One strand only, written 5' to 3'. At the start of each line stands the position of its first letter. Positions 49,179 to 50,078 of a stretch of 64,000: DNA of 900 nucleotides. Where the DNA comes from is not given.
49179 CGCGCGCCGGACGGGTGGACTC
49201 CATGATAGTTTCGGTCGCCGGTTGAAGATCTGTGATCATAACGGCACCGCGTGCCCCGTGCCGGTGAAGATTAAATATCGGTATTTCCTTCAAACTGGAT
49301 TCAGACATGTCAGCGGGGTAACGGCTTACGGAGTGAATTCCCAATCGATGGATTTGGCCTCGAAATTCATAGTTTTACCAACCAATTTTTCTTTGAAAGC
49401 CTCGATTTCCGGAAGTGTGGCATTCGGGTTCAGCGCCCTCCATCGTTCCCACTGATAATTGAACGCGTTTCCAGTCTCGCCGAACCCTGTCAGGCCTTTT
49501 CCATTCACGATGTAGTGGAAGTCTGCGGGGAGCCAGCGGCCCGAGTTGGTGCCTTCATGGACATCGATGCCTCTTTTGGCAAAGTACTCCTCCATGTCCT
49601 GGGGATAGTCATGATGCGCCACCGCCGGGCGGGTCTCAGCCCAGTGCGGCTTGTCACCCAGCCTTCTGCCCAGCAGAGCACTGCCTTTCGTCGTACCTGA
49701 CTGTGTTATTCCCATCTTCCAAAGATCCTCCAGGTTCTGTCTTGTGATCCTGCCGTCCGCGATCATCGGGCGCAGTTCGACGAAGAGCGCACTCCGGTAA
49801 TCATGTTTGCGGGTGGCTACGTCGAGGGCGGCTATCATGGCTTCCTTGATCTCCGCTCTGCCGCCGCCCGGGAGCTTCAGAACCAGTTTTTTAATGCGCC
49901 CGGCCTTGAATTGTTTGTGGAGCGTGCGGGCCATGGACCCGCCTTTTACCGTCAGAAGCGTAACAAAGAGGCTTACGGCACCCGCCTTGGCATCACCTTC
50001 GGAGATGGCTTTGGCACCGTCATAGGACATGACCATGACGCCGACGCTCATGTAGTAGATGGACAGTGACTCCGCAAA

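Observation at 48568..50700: Polymorphic-toxin-like tip (AHH-type His-Me-finger motif) on the 2572-aa protein, with a tightly linked candidate immunity gene in an AT-richer cassette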

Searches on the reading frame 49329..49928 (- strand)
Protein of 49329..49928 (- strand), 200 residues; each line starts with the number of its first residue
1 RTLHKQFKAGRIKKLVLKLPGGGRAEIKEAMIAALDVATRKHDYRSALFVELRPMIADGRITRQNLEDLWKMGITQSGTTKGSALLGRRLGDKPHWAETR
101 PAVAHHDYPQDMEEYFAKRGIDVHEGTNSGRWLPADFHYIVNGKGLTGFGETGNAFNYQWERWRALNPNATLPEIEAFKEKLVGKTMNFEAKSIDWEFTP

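Call 8: search_solved_structures(query=window:49329-49928:-, max_evalue=10, show_alignments=3)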
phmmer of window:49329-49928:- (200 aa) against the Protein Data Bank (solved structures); distinct sequences matched with E-value up to 10: 2.
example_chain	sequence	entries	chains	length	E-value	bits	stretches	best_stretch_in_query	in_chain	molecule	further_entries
4d49_A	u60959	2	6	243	0.33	14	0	3-46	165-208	ARMADILLO REPEAT PROTEIN ARM00027 | YIII(Dq.V1)4CPAF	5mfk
3bmb_A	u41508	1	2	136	1.6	11.8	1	79-106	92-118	Regulator of nucleoside diphosphate kinase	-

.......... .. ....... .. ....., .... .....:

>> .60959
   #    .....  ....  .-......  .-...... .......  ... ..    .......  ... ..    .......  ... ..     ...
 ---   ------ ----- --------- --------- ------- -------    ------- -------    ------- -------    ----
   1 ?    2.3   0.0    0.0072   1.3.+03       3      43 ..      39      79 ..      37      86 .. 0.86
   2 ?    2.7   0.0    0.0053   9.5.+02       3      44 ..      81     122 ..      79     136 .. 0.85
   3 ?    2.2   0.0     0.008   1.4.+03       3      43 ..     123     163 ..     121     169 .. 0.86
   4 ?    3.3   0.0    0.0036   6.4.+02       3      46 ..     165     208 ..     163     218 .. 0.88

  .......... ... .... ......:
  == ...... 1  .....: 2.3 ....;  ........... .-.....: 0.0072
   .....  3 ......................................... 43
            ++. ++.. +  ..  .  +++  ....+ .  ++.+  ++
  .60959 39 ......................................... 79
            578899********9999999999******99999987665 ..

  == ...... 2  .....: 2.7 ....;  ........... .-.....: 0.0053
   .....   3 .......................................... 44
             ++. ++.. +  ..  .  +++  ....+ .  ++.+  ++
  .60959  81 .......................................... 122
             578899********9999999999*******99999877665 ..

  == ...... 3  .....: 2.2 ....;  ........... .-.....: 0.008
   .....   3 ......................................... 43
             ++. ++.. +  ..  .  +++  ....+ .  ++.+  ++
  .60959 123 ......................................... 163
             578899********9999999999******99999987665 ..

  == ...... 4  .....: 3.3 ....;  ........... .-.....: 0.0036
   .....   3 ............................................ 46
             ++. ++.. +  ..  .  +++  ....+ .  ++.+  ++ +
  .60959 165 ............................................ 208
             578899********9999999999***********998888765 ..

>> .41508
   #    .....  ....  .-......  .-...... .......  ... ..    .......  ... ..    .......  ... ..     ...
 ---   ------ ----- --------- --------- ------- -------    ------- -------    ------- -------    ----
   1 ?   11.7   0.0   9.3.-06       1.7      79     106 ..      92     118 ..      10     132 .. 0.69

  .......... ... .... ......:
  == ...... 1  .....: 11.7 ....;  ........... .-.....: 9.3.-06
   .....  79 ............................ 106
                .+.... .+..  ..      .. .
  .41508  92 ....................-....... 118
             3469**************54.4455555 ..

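Call 9: find_homologous_proteins(query=window:49329-49928:-, max_evalue=0.001)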
Query window:49329-49928:- (200 aa): 1 proteins with E <= 0.001 among 170 candidates.
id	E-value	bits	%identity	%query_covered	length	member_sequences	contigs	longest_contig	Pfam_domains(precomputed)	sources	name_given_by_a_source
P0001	2.5e-107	375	82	100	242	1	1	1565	-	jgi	jgi:hypothetical protein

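Call 13: search_protein_families(library=padloc, proteins=[window:49329-49928:-], max_evalue=1)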
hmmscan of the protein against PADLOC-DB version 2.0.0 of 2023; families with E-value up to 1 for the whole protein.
window:49329-49928:- (200 aa): 0 families

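Call 20: search_protein_representatives(protein=window:49329-49928:-)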
Query: 200 residues. Proteins with E-value up to 0.001 (for the whole library): 42; up to 1e-10: 11; up to 1e-30: 2. The best 42 are listed.
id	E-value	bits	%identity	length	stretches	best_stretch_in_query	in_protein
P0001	8.1e-108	375.3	83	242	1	1-200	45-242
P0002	3.7e-42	160.9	53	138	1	68-200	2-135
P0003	5.3e-23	98.3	38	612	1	2-189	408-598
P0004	3.8e-22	95.5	51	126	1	104-197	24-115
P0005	1.5e-20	90.4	76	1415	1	1-66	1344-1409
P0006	1.6e-18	83.7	36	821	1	17-200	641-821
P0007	2.1e-15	73.5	36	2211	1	27-197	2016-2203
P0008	3.8e-15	72.7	37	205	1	14-198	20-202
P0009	4.7e-13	65.8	33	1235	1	11-180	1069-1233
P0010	1.1e-12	64.7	38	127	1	104-200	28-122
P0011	3.8e-11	59.6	34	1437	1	49-196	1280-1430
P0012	2.6e-09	53.6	37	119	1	98-190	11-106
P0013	5.7e-09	52.5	36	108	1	103-198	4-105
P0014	1.3e-08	51.3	36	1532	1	51-182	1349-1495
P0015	6.9e-08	49.0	31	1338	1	13-175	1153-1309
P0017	2.4e-07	47.2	37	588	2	57-175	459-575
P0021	1.9e-06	44.2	41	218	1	104-184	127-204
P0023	3.1e-05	40.3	32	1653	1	7-198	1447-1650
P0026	4.7e-05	39.7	34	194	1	44-186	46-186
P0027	4.8e-05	39.7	39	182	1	87-179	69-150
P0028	4.8e-05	39.7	37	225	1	103-184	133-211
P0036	5.8e-04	36.1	45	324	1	103-177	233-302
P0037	5.9e-04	36.1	40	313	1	103-183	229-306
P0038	6.0e-04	36.1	35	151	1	89-183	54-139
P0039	6.5e-04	36.0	41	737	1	104-184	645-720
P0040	7.0e-04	35.9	39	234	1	104-182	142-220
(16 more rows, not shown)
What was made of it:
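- In every full-length hit the tip is C-terminal (call 20).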

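Call 33: find_encoding_contigs(protein=P0001, flank=10000)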
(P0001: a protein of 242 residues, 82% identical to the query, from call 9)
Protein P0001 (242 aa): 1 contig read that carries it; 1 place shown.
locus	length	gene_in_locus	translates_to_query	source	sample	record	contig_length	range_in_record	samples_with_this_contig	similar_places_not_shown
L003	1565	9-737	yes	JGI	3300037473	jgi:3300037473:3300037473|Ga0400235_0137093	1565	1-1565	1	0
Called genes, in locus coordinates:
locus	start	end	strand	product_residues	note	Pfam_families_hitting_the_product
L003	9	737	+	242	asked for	-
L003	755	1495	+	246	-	-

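Call 44: find_encoding_contigs(protein=P0005, flank=10000)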
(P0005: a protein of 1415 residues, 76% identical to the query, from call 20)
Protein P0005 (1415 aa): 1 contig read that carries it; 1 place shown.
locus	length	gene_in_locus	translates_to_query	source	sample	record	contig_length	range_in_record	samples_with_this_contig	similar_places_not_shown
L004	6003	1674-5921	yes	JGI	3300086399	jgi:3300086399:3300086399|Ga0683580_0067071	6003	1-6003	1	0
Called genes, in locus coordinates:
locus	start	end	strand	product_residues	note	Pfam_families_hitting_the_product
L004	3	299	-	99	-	?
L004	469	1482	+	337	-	PF02424:ApbE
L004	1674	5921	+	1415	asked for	-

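Call 60: search_protein_families(library=pfam, proteins=[L003:755-1492:+], max_evalue=1)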
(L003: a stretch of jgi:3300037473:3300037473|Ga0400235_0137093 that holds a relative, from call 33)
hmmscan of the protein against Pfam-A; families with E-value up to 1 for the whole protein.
L003:755-1492:+ (246 aa): 0 families

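Call 61: find_encoding_contigs(protein=P0007, flank=6000, max_places=3)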
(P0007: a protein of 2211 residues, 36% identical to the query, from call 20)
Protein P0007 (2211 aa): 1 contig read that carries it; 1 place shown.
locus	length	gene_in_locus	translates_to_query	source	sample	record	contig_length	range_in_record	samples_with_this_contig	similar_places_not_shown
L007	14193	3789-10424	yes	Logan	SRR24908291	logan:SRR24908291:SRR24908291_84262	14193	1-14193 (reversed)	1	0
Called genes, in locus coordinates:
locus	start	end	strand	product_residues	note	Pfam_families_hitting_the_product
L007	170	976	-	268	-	PF01048:PNP_UDP_1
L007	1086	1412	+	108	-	-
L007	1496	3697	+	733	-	-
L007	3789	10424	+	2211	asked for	-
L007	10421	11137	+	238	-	-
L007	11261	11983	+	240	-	-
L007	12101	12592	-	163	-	-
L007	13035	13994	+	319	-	PF01546:Peptidase_M20 (weak), PF04389:Peptidase_M28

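Call 62: find_encoding_contigs(protein=P0011, flank=6000, max_places=3)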
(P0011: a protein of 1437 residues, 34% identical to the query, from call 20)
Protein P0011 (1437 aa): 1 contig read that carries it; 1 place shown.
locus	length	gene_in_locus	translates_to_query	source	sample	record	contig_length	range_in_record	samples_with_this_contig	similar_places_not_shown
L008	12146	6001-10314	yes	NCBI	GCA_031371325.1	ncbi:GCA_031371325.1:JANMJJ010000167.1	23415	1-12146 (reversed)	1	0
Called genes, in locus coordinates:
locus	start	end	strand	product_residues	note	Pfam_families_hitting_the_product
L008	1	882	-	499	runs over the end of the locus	PF00344:SecY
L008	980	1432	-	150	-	PF00828:Ribosomal_L27A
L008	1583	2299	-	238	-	PF00333:Ribosomal_S5, PF03719:Ribosomal_S5_C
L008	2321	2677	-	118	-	PF00861:Ribosomal_L18p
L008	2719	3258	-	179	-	PF00347:Ribosomal_L6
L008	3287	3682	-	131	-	PF00410:Ribosomal_S8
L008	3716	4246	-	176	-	PF00281:Ribosomal_L5, PF00673:Ribosomal_L5_C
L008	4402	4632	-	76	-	PF00467:KOW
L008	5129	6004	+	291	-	-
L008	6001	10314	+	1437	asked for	PF18884:TSP3_bac (weak)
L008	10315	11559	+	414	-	-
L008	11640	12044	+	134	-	-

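Call 63: find_encoding_contigs(protein=P0023, flank=5000, max_places=2)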
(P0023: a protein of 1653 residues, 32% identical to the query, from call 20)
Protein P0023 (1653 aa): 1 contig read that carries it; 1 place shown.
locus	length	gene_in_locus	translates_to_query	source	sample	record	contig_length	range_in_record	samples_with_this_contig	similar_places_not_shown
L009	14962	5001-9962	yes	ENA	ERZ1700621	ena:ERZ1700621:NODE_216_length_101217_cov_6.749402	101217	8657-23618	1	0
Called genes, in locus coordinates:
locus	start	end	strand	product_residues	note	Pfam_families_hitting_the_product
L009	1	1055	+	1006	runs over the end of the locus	PF07517:SecA_DEAD, PF01043:SecA_PP_bind, PF21090:P-loop_SecA, PF07516:SecA_SW, PF02810:SEC-C (weak)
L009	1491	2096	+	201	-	PF00076:RRM_1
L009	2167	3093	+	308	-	PF01745:IPT (weak), PF01715:IPPT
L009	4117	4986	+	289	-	-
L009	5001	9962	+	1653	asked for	PF00041:fn3 (weak), PF18884:TSP3_bac (weak)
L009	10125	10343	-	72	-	-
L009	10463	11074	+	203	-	-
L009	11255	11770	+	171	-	-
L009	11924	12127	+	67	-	-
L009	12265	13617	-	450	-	PF09903:DUF2130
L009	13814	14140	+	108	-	PF01381:HTH_3, PF12844:HTH_19, PF13443:HTH_26 (weak), PF13560:HTH_31 (weak)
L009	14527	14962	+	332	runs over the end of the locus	-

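Call 64: find_encoding_contigs(protein=P0014, flank=5000, max_places=2)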
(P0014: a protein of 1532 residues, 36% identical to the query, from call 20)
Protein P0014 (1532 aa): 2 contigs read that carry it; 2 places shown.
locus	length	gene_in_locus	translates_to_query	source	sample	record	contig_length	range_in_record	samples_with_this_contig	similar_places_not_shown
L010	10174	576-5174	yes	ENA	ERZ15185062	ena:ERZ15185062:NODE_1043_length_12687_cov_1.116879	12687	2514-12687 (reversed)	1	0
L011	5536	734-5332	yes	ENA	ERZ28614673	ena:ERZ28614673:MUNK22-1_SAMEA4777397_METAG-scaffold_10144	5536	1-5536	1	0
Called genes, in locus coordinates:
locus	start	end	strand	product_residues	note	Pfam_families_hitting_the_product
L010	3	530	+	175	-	?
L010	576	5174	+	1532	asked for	-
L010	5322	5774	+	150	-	-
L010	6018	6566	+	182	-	-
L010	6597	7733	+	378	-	PF13646:HEAT_2 (weak)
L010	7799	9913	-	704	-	PF13500:AAA_26, PF07085:DRTGG, PF01515:PTA_PTB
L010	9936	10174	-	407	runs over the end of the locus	PF00871:Acetate_kinase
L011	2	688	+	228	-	?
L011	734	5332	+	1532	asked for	-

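Call 65: find_encoding_contigs(protein=P0006, flank=5000, max_places=2)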
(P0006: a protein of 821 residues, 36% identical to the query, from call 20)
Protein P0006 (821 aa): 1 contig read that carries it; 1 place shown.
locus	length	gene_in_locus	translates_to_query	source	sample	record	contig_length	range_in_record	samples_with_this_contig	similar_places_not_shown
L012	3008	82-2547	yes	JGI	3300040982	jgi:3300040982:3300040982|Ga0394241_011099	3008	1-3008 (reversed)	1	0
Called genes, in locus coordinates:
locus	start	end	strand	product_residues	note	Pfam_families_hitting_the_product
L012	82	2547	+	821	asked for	-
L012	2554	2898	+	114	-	-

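Call 67: search_protein_families(library=pfam, proteins=[L008:10315-11556:+, L010:6018-6563:+, L007:10421-11134:+, L007:11261-11980:+, L010:5322-5771:+, L012:2554-2895:+, L008:11640-12041:+, L009:11255-11767:+], max_evalue=1)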
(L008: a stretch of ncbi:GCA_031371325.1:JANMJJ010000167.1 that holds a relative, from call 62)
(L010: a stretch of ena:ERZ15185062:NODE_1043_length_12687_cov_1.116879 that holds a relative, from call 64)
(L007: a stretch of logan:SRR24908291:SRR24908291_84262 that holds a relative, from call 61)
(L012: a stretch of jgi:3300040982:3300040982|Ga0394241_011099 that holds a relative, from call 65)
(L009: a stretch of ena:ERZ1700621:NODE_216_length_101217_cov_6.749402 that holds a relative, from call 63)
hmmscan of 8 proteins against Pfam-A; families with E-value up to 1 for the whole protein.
L008:10315-11556:+ (414 aa): 1 family
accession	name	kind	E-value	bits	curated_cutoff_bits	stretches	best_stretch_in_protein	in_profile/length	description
PF00094.30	VWD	-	0.19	12.4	22.9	1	7-38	115-146/156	von Willebrand factor type D domain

L010:6018-6563:+ (182 aa): 1 family
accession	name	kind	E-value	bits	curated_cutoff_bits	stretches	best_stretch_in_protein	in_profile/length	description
PF17954.7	Pirin_C_2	-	0.073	13.7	22.9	1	37-76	23-63/86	Quercetinase C-terminal cupin domain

L007:10421-11134:+ (238 aa): 0 families

L007:11261-11980:+ (240 aa): 0 families

L010:5322-5771:+ (150 aa): 0 families

L012:2554-2895:+ (114 aa): 0 families

L008:11640-12041:+ (134 aa): 2 families
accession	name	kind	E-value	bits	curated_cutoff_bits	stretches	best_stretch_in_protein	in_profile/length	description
PF09346.15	SMI1_KNR4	-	2.9e-05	25.1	25.4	1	29-121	7-106/125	SMI1 / KNR4 family (SUKH-1)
PF14568.11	SUKH_6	-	0.00043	21.2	27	1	29-120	4-99/119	SMI1-KNR4 cell-wall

L009:11255-11767:+ (171 aa): 0 families

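Call 69: search_protein_families(library=ncbifam, proteins=[L008:10315-11556:+, L010:6018-6563:+, L007:10421-11134:+], max_evalue=10)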
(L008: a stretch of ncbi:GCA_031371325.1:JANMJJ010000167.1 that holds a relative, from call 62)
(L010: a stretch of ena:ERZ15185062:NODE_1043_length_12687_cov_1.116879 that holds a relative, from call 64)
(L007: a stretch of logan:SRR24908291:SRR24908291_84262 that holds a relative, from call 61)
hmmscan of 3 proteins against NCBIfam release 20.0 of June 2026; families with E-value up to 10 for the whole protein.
L008:10315-11556:+ (414 aa): 0 families

L010:6018-6563:+ (182 aa): 0 families

L007:10421-11134:+ (238 aa): 0 families

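Call 88: search_protein_families(library=pfam, proteins=[P0017, P0039, P0036, P0021, P0037, P0026, P0028, P0038, P0040, P0027], max_evalue=0.01)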
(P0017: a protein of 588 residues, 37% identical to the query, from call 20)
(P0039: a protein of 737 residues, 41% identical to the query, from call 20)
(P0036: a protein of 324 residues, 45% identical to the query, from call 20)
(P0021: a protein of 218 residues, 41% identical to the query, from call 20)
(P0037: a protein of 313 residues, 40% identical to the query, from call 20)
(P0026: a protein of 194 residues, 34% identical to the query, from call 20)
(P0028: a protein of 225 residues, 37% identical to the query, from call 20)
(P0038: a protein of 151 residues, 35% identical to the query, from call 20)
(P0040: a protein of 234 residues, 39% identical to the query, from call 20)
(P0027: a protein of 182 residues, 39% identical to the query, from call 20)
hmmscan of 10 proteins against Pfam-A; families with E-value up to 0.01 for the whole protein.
P0017 (588 aa): 1 family
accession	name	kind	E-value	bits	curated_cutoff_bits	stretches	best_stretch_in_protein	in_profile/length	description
PF09533.15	DUF2380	-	7.3e-07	29.2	26.3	1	509-579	101-170/187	Predicted lipoprotein of unknown function (DUF2380)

P0039 (737 aa): 2 families
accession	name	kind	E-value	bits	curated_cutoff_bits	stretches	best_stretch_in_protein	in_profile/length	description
PF09533.15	DUF2380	-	9.2e-15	55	26.3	1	628-724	84-179/187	Predicted lipoprotein of unknown function (DUF2380)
PF05593.20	RHS_repeat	-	4e-07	30.7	22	0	80-94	18-32/38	RHS Repeat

P0036 (324 aa): 1 family
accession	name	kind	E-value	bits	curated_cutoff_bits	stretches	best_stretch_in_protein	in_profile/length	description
PF09533.15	DUF2380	-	5.8e-19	68.7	26.3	1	210-317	79-182/187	Predicted lipoprotein of unknown function (DUF2380)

P0021 (218 aa): 1 family
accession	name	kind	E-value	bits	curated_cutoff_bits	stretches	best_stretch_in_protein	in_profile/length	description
PF09533.15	DUF2380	-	5.5e-12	46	26.3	1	119-208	92-179/187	Predicted lipoprotein of unknown function (DUF2380)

P0037 (313 aa): 1 family
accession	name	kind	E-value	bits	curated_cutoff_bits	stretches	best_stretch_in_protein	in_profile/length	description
PF09533.15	DUF2380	-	1.3e-10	41.5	26.3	1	224-311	95-179/187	Predicted lipoprotein of unknown function (DUF2380)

P0026 (194 aa): 1 family
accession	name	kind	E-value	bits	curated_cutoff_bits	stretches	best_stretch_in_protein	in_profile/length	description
PF09533.15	DUF2380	-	1.2e-09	38.3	26.3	1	100-186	100-177/187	Predicted lipoprotein of unknown function (DUF2380)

P0028 (225 aa): 2 families
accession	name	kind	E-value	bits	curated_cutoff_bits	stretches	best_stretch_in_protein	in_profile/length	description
PF09533.15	DUF2380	-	5.5e-07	29.7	26.3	1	129-215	96-179/187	Predicted lipoprotein of unknown function (DUF2380)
PF07591.16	PT-HINT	-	0.0067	17.1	27.7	0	6-42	96-137/137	Pretoxin HINT domain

P0038 (151 aa): 2 families
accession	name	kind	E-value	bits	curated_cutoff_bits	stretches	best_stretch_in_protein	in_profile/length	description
PF09533.15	DUF2380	-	2.4e-18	66.7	26.3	1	61-144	99-179/187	Predicted lipoprotein of unknown function (DUF2380)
PF07591.16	PT-HINT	-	0.001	19.8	27.7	1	9-39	105-136/137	Pretoxin HINT domain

P0040 (234 aa): 1 family
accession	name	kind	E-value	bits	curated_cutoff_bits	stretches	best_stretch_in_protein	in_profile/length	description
PF09533.15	DUF2380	-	2.8e-07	30.6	26.3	1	142-225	101-178/187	Predicted lipoprotein of unknown function (DUF2380)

P0027 (182 aa): 1 family
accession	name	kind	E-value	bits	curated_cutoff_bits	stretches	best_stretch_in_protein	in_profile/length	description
PF09533.15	DUF2380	-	1.5e-30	106.5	26.3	1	77-169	98-187/187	Predicted lipoprotein of unknown function (DUF2380)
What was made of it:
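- All ten distant relatives tested pass the Pfam cutoff (call 88).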

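Call 109: list_cluster_members(proteins=[P0005, P0002, P0004])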
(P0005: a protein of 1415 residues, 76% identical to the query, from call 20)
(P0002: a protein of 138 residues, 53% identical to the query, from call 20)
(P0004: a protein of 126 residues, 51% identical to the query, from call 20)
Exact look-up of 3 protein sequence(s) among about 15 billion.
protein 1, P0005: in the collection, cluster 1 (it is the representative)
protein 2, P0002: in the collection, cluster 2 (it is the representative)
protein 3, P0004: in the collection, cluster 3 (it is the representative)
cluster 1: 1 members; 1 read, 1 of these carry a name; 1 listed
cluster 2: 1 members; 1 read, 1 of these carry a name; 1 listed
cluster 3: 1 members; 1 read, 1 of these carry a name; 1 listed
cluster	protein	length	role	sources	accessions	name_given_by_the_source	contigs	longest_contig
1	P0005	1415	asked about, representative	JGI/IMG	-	hypothetical protein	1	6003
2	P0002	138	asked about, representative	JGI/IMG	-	hypothetical protein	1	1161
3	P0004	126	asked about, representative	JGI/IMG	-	hypothetical protein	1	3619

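Call 110: find_encoding_contigs(protein=P0004, flank=5000, max_places=2)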
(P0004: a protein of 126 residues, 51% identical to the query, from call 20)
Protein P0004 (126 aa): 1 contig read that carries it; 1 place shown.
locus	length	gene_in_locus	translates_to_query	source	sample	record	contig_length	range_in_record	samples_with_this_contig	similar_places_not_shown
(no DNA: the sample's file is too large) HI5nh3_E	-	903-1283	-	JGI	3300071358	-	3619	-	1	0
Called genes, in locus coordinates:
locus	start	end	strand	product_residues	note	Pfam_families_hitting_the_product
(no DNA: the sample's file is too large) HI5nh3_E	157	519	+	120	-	-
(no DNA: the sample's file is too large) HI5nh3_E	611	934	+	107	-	-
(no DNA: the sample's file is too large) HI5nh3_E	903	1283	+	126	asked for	-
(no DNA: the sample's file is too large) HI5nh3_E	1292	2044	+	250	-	-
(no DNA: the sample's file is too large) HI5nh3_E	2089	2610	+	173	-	-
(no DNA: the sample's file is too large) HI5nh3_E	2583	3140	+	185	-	PF12625:Arabinose_bd, PF12833:HTH_18 (weak)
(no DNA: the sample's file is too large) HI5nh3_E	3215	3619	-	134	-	?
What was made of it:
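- A 126-aa tip plus a 250-aa neighbour occurs without a giant carrier (call 110).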

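Call 111: find_encoding_contigs(protein=P0013, flank=5000, max_places=2)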
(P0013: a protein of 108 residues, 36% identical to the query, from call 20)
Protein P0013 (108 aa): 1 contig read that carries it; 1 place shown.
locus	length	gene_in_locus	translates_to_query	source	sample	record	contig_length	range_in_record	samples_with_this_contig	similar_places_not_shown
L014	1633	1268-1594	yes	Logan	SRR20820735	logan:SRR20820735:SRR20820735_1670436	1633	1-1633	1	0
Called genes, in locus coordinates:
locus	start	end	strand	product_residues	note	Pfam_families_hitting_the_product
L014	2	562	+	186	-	?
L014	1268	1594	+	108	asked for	PF09533:DUF2380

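Call 113: search_solved_structures(query=L014:2-562:+, max_evalue=0.001)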
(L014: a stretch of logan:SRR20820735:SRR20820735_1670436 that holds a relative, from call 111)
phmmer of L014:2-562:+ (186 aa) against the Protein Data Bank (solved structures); distinct sequences matched with E-value up to 0.001: 15.
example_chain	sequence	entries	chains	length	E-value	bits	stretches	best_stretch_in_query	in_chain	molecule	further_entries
2a3v_A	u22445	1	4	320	7e-42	146.6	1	2-180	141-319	site-specific recombinase IntI4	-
5hxy_A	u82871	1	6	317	9e-21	77.8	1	98-166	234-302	Tyrosine recombinase XerA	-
4a8e_A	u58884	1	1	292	1.5e-19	73.8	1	112-166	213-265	PROBABLE TYROSINE RECOMBINASE XERC-LIKE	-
5dcf_A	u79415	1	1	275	1.1e-17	67.7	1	99-167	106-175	Tyrosine recombinase XerD,DNA translocase FtsK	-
1a0p_A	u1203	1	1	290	1.1e-17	67.7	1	98-166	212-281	SITE-SPECIFIC RECOMBINASE XERD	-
9i5v_14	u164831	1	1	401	4e-09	39.8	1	107-166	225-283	Ribosome-associated translation inhibitor RaiA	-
5vfz_A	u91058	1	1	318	3.1e-08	37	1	108-175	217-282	Gp33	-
3nkh_A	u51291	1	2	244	5.6e-08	36.1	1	103-167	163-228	Integrase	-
5jjv_A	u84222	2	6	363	1.5e-07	34.7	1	123-165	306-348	Tyrosine recombinase XerH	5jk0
1aih_A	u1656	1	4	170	3.3e-07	33.6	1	98-168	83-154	HP1 INTEGRASE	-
6emy_A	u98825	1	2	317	4.8e-07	33.1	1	115-167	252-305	Int protein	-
6emz_A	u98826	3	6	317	5.7e-07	32.8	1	115-167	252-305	Int protein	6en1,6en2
6en0_A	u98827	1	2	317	5.7e-07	32.8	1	115-167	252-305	Int protein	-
5dor_A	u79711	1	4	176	8.3e-07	32.3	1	115-166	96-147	Integrase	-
5c6k_A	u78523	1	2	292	2e-06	31.1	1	117-166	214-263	Integrase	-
